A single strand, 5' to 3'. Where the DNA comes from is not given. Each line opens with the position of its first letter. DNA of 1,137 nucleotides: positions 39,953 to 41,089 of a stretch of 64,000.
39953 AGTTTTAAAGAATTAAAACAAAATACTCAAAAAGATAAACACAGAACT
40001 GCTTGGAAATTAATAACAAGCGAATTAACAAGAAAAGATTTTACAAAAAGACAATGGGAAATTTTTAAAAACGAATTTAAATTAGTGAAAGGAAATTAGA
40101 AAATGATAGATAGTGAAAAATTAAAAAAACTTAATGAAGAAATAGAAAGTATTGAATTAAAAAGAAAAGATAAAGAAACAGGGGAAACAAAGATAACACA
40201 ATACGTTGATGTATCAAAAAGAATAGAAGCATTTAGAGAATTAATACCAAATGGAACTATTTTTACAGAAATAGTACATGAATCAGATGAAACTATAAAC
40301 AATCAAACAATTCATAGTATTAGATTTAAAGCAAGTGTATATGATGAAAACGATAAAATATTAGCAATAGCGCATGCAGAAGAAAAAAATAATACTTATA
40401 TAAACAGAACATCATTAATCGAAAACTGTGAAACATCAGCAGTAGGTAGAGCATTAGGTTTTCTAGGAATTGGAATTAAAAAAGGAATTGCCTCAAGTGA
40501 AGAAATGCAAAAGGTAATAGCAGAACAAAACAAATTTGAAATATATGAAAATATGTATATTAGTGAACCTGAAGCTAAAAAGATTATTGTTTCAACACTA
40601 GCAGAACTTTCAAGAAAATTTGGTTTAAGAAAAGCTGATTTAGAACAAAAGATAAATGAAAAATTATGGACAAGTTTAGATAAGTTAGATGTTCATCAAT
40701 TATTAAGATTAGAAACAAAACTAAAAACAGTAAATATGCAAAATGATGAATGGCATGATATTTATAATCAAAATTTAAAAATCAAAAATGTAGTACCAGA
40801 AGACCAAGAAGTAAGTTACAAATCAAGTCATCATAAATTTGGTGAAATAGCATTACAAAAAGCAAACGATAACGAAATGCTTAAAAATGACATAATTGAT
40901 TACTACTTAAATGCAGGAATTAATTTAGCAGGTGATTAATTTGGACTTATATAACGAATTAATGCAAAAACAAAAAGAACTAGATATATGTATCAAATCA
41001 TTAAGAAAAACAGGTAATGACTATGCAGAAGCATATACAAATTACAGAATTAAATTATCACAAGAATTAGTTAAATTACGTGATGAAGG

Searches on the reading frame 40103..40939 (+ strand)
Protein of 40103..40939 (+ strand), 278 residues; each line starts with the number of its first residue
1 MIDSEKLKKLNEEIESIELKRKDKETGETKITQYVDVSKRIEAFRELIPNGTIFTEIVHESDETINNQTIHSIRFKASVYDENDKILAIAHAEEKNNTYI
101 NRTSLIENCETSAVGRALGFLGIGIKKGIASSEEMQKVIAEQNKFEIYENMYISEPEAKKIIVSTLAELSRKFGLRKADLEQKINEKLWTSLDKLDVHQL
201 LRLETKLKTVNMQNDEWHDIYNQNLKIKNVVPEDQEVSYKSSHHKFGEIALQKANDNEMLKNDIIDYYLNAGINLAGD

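Call 78: search_protein_families(library=phrogs, proteins=[window:40103-40939:+], max_evalue=0.00001)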
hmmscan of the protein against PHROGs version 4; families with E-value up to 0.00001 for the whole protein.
window:40103-40939:+ (278 aa): 2 families
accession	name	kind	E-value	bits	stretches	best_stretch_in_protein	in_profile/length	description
phrog_11717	-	unknown function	2.6e-33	116.5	1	2-208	2-192/208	-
phrog_23738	-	unknown function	5.5e-21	76.1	1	32-138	8-114/198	-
